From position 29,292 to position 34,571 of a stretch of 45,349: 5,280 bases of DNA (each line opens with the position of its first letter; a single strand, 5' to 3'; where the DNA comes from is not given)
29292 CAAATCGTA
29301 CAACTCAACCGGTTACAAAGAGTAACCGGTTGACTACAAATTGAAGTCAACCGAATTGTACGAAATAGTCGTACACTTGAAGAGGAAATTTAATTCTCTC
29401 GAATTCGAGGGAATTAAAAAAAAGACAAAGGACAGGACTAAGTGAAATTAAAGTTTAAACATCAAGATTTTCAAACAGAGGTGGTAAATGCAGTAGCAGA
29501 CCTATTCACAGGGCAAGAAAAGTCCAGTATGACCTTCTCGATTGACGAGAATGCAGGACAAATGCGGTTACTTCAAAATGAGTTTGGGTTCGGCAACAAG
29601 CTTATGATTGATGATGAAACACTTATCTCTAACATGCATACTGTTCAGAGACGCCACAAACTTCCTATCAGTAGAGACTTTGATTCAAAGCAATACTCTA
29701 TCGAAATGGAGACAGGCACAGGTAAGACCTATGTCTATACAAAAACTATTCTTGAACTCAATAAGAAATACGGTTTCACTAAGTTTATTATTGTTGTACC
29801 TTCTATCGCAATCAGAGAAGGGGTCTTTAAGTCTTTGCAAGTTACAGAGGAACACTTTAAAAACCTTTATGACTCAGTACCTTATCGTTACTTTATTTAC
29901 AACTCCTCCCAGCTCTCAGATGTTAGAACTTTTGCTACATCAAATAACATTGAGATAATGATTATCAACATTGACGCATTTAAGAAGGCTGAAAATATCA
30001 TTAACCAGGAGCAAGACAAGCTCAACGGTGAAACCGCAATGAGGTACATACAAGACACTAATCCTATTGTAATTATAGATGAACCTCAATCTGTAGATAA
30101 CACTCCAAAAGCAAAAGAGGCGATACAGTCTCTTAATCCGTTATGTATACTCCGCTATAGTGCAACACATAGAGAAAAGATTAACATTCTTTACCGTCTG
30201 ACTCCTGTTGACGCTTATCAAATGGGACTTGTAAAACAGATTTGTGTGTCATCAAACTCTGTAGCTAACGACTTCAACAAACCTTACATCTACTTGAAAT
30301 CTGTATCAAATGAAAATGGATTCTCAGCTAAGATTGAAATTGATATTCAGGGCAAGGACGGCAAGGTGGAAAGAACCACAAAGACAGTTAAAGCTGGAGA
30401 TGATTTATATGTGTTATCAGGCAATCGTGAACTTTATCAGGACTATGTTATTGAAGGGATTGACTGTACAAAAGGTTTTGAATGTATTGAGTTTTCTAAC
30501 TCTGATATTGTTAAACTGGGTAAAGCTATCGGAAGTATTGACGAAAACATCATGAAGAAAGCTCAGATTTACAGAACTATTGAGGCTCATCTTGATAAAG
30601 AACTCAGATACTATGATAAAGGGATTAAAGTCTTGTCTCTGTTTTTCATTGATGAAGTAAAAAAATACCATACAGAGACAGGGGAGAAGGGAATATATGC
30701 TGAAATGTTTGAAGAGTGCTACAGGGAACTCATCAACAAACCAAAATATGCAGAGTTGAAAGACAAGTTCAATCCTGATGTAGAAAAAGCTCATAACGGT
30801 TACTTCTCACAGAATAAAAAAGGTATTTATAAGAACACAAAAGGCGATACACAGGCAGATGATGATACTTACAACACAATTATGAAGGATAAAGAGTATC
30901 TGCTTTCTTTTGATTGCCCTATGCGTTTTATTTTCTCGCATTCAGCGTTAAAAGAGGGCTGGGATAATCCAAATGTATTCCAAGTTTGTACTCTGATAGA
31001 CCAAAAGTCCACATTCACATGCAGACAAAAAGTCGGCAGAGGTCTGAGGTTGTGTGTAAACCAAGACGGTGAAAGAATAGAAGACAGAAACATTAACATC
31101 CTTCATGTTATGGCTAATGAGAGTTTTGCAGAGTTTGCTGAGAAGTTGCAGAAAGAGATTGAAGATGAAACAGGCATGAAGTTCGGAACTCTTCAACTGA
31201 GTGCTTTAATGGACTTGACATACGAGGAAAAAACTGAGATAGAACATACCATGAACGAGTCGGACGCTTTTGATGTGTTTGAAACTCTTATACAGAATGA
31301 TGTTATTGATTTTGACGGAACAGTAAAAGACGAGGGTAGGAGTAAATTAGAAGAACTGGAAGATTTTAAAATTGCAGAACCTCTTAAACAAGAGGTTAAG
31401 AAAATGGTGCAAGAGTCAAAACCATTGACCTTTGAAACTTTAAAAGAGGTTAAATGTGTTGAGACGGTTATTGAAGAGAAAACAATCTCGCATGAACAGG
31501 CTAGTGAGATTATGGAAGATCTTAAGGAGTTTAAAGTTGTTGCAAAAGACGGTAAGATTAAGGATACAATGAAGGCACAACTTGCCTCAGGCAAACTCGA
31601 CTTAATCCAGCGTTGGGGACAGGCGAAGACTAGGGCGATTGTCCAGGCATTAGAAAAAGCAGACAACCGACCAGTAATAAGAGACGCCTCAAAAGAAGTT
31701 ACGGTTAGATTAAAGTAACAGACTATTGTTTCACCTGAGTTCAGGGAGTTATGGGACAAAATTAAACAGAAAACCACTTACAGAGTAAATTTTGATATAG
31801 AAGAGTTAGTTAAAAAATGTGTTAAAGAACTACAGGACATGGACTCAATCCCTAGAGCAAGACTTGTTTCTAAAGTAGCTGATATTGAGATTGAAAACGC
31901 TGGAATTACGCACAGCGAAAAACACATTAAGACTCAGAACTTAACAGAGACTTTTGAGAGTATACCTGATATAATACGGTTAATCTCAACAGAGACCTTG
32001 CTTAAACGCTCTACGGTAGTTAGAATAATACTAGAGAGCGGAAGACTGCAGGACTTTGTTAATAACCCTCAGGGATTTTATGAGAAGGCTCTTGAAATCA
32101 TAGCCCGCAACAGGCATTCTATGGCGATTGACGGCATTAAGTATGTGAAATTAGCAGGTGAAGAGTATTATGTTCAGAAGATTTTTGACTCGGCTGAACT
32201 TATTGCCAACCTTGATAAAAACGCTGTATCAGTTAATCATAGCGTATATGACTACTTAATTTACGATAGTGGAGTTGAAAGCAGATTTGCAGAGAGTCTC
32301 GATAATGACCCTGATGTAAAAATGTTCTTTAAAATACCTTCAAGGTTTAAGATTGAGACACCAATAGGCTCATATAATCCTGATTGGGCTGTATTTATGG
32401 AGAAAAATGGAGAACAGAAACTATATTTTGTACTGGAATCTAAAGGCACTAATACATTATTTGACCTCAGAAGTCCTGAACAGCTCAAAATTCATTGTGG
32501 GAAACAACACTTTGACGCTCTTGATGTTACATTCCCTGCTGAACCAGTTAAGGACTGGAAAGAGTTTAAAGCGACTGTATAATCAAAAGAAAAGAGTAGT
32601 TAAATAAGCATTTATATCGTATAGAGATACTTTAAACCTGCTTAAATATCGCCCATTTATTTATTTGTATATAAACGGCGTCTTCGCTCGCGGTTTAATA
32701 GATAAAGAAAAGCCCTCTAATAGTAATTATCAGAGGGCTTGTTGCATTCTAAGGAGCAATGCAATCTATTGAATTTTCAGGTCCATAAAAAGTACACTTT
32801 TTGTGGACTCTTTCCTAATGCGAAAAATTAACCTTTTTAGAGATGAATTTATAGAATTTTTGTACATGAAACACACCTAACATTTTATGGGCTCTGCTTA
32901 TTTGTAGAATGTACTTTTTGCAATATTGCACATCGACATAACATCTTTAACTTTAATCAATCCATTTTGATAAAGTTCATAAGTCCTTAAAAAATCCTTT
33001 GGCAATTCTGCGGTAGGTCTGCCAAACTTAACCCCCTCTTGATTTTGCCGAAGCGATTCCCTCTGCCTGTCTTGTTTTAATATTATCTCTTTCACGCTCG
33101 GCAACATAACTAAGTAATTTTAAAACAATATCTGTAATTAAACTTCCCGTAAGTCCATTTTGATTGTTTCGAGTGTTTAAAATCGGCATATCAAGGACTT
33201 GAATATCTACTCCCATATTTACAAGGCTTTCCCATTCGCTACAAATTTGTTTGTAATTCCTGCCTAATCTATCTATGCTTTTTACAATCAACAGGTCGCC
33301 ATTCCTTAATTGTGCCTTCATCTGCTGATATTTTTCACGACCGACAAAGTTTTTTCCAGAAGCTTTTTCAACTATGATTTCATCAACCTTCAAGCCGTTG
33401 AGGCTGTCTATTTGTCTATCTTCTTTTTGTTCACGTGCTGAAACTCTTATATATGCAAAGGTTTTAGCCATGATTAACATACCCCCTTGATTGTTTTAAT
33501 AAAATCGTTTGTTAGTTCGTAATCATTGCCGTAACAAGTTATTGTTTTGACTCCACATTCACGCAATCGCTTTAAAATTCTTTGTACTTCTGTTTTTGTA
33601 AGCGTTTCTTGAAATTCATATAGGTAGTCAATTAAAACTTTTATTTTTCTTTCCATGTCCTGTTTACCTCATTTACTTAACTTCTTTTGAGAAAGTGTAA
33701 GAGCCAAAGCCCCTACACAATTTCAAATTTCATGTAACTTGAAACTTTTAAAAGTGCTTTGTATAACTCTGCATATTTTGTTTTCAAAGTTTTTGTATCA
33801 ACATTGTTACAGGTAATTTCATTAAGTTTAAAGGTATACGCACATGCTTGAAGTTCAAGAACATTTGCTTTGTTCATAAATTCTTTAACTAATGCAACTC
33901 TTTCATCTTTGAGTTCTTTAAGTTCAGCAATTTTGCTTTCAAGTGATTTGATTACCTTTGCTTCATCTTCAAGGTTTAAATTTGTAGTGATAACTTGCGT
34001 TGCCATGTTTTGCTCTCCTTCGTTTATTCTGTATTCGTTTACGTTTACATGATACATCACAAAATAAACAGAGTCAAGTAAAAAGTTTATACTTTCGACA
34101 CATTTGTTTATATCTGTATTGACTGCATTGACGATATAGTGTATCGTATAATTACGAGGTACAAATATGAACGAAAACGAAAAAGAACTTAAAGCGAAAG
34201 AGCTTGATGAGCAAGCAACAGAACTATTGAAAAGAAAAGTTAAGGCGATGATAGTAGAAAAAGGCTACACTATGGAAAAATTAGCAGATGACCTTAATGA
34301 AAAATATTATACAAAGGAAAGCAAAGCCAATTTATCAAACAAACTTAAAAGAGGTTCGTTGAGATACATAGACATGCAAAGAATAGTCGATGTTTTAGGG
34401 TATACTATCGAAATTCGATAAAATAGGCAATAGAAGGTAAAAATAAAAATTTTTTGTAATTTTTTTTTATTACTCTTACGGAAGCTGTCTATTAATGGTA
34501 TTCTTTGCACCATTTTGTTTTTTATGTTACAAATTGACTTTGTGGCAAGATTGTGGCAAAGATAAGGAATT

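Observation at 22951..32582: Composite defence locus: SNF2 helicase, Type III Mod, Abi_C protein, KilA-N protein and Type III Res in one co-directional block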

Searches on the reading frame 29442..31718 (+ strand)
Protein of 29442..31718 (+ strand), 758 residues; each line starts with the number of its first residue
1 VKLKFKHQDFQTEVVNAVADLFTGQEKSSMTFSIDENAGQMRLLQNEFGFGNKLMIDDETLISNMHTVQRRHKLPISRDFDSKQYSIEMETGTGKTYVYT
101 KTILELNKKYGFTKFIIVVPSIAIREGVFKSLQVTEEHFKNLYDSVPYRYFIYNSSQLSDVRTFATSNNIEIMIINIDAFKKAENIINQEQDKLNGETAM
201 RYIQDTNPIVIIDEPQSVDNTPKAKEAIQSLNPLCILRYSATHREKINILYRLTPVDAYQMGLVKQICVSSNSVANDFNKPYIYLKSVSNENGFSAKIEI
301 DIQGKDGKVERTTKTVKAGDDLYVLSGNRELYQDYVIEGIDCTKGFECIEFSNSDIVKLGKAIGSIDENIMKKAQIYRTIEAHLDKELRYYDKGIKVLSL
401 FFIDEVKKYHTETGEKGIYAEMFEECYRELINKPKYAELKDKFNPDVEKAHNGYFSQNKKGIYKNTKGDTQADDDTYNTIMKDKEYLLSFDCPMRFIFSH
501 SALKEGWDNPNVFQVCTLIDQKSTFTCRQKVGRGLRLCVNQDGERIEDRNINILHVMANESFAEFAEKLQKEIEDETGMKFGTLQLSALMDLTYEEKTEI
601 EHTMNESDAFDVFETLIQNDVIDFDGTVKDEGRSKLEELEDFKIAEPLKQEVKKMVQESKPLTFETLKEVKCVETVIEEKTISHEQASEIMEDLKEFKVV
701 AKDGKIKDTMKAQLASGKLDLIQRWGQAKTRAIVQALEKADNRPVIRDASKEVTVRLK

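Call 8: search_protein_families(library=padloc, proteins=[window:29442-31718:+], max_evalue=0.001)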
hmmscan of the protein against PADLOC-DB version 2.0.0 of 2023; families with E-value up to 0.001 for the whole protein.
window:29442-31718:+ (758 aa): 6 families
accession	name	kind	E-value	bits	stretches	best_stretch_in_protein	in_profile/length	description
PDLC03647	REase_III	-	7.4e-226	750.6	1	1-637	1-649/989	Type III restriction enzyme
PDLC03649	REase_III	-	7.4e-78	260.4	1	5-660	7-656/973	Type III restriction enzyme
PDLC03650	REase_III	-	6.7e-12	42.6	1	491-578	375-460/898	Type III restriction enzyme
PDLC03653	REase_III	-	3.1e-06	23.6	1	484-537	416-469/883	Type III restriction enzyme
PDLC03648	REase_III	-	2.7e-05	20.5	1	491-569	308-383/871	Type III restriction enzyme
PDLC01763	Cas3b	-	0.00011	19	0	69-220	250-393/762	-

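Call 9: search_protein_families(library=pfam, proteins=[window:29442-31718:+], max_evalue=0.001)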
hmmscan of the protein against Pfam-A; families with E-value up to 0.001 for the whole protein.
window:29442-31718:+ (758 aa): 2 families
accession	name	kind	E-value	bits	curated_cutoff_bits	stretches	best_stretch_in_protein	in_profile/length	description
PF04851.21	ResIII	-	5.7e-16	59.3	22.5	1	80-243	21-162/164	Type III restriction enzyme, res subunit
PF00270.35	DEAD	-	6.9e-09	36.1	26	1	83-246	15-163/167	DEAD/DEAH box helicase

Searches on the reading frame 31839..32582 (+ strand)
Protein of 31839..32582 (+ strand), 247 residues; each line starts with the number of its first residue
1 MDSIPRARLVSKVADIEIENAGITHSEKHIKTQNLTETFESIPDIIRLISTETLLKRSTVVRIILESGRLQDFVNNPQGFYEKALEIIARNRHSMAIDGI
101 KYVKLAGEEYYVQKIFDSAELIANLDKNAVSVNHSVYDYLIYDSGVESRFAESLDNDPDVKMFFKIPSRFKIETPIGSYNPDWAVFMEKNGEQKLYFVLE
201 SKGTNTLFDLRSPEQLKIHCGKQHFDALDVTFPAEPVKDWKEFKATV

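Call 8: search_protein_families(library=padloc, proteins=[window:31839-32582:+], max_evalue=0.001)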
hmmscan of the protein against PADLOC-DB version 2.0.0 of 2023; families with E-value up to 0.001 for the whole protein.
window:31839-32582:+ (247 aa): 2 families
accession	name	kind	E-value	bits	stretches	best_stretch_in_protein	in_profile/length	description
PDLC03647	REase_III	-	3e-50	169.3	1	3-228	735-964/989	Type III restriction enzyme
PDLC03649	REase_III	-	6.8e-13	45.4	1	117-228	834-946/973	Type III restriction enzyme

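Call 9: search_protein_families(library=pfam, proteins=[window:31839-32582:+], max_evalue=0.001)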
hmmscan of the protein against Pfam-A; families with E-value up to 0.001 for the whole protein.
window:31839-32582:+ (247 aa): 1 family
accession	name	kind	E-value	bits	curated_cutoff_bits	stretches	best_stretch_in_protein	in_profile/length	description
PF19778.5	RE_endonuc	-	1.8e-37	127.9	23.4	1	134-232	2-102/108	Endonuclease domain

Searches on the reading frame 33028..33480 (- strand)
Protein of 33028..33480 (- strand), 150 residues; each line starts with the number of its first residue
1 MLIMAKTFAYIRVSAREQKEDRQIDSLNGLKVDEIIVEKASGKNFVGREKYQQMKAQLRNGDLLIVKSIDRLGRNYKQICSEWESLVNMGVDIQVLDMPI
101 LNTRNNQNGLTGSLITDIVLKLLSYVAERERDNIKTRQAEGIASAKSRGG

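Call 9: search_protein_families(library=pfam, proteins=[window:33028-33480:-], max_evalue=0.001)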
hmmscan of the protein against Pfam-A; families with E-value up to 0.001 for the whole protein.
window:33028-33480:- (150 aa): 1 family
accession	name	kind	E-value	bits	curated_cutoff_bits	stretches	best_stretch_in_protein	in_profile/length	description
PF00239.26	Resolvase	-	2.5e-25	89.7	23.3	1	8-149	2-143/145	Resolvase, N terminal domain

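Call 70: search_protein_families(library=padloc, proteins=[window:33028-33477:-], max_evalue=0.001)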
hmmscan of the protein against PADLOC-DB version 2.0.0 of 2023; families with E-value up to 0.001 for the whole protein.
window:33028-33477:- (149 aa): 0 families

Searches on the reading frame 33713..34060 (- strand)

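Call 25: search_protein_families(library=pfam, proteins=[window:33713-34060:-], max_evalue=0.001)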
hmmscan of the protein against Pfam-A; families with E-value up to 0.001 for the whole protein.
window:33713-34060:- (115 aa): 1 family
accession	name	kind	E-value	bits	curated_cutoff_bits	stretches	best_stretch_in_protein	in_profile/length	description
PF16888.10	YwqH-like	-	0.00075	20.2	33.7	1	37-114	19-97/123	YwqH-like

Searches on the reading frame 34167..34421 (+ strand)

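Call 25: search_protein_families(library=pfam, proteins=[window:34167-34421:+], max_evalue=0.001)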
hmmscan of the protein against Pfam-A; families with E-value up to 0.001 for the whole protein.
window:34167-34421:+ (84 aa): 1 family
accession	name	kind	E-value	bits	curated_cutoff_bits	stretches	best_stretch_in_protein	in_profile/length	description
PF20075.5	DUF6471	-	3.8e-06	27.1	26.8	1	20-70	4-53/65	Domain of unknown function (DUF6471)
